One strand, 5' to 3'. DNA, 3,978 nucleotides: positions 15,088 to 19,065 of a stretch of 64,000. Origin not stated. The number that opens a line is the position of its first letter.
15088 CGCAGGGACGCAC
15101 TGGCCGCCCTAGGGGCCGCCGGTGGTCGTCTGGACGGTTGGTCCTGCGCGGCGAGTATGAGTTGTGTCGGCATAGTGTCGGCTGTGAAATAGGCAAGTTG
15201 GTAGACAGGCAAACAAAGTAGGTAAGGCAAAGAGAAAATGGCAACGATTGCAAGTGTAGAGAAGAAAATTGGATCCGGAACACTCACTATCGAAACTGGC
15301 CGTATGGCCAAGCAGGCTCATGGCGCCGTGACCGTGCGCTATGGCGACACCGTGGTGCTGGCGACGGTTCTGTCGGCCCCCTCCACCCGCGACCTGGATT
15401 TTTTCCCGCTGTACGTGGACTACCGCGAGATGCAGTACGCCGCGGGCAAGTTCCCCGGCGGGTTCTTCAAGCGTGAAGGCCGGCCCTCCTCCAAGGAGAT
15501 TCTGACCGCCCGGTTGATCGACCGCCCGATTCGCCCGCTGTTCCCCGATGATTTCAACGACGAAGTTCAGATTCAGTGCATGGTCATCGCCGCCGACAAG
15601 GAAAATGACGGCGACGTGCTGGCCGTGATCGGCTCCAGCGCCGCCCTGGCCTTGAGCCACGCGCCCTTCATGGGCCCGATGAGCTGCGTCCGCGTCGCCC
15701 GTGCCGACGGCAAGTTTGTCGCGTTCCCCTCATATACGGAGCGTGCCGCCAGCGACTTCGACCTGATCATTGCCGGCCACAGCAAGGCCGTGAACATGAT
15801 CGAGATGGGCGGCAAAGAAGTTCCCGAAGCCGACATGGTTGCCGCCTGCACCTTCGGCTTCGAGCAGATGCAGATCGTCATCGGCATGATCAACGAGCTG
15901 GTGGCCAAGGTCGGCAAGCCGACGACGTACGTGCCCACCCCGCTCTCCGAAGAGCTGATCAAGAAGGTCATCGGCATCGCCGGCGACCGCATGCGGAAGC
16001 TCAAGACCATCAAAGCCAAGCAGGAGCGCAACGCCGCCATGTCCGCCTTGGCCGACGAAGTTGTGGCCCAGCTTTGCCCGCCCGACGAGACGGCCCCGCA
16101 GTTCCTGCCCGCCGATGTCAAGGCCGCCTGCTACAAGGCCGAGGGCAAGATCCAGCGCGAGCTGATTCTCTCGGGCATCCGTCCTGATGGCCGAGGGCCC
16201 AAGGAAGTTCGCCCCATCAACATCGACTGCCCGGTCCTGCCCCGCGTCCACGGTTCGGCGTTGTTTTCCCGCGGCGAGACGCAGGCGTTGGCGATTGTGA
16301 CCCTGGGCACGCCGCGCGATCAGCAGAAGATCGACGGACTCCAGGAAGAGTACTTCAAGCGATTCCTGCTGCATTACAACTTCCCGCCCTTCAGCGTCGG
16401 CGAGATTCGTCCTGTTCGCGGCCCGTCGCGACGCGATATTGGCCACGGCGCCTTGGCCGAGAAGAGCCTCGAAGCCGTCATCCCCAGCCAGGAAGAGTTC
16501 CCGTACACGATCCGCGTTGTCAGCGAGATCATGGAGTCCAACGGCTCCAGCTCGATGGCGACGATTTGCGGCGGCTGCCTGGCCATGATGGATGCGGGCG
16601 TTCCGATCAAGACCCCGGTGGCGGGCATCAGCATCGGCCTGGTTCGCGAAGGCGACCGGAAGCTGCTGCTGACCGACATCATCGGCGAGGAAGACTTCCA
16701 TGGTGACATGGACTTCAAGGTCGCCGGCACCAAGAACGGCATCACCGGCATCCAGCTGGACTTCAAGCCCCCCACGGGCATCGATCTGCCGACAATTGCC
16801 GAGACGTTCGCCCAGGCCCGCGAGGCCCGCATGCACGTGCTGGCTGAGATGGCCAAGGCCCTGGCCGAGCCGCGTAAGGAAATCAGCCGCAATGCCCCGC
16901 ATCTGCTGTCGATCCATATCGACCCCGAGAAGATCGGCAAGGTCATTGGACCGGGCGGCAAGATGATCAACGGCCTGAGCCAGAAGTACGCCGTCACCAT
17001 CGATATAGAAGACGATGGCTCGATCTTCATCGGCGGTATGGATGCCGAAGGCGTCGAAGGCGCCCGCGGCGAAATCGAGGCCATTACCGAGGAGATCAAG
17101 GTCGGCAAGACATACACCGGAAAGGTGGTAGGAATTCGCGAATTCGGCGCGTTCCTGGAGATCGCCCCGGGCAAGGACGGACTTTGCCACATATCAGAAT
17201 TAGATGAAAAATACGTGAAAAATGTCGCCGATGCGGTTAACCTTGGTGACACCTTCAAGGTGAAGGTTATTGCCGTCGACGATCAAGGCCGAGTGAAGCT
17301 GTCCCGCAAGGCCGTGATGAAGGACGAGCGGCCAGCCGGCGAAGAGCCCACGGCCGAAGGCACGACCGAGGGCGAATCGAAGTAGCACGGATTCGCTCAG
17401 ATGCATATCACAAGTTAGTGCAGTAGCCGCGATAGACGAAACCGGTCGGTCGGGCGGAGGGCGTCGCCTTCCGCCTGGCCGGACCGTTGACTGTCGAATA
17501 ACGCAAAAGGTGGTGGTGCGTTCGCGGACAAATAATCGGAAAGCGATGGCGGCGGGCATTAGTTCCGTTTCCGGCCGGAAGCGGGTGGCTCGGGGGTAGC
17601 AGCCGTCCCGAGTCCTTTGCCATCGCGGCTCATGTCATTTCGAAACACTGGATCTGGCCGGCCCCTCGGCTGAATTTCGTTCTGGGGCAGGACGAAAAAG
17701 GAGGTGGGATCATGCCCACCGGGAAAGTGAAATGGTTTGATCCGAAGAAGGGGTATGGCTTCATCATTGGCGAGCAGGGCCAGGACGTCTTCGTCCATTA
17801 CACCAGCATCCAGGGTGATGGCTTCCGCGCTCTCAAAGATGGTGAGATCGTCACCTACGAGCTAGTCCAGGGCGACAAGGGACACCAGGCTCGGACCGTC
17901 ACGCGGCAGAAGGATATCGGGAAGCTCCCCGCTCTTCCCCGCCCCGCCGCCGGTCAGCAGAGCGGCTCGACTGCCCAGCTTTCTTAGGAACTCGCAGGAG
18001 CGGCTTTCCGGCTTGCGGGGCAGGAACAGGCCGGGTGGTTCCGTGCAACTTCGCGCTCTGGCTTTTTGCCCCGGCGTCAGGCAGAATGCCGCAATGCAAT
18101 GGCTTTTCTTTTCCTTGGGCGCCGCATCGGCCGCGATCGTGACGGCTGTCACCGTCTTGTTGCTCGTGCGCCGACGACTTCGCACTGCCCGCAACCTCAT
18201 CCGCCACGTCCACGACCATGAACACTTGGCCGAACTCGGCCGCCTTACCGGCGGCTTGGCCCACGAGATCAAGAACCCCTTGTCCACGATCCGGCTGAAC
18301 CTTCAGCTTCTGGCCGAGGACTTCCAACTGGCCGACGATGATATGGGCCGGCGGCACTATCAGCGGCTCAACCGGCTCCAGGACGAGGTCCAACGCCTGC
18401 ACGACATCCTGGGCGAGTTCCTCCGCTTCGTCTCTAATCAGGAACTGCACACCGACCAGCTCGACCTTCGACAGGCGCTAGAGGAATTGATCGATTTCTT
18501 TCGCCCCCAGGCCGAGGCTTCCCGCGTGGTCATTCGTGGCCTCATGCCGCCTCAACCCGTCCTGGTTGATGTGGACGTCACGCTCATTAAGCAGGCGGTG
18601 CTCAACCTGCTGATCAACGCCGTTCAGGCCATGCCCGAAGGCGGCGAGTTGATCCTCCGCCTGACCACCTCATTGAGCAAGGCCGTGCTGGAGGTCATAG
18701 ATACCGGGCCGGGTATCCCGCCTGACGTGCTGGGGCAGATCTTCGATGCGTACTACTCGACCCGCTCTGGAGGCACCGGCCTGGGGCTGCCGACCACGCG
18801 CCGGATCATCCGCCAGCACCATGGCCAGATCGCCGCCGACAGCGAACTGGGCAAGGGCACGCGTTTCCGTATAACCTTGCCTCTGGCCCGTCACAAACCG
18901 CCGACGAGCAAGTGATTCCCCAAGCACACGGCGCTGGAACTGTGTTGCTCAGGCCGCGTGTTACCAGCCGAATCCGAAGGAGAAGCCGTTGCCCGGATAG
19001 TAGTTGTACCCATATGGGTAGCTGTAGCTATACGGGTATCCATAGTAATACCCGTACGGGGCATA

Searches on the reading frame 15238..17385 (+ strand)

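Call 13: search_protein_families(library=pfam, proteins=[window:15238-17385:+], max_evalue=0.00001)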
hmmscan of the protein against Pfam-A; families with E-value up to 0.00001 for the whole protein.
window:15238-17385:+ (715 aa): 5 families
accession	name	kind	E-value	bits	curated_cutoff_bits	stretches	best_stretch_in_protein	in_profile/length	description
PF01138.27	RNase_PH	-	1.2e-57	194.3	25.5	2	323-456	1-130/130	3' exoribonuclease family, domain 1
PF00575.29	S1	-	1.8e-15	57.5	22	1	620-691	2-74/74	S1 RNA binding domain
PF03725.20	RNase_PH_C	-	1.1e-14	54.6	20.8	1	146-209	1-66/67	3' exoribonuclease family, domain 2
PF00013.35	KH_1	-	6.7e-10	39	21.5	1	558-614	3-65/66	KH domain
PF03726.19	PNPase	-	3.6e-09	37.4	24.6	1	239-319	1-80/81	Polyribonucleotide nucleotidyltransferase, RNA binding domain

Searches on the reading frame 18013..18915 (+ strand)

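Call 14: search_protein_families(library=pfam, proteins=[window:18013-18915:+], max_evalue=0.00001)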
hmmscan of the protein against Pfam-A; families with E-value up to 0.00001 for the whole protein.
window:18013-18915:+ (300 aa): 2 families
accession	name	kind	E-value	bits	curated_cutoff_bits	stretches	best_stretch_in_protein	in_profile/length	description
PF02518.31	HATPase_c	-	7.9e-27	94.3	26.4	1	188-292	2-110/111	Histidine kinase-, DNA gyrase B-, and HSP90-like ATPase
PF00512.31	HisKA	-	1.9e-11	44.3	26.9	1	75-143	2-64/66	His Kinase A (phospho-acceptor) domain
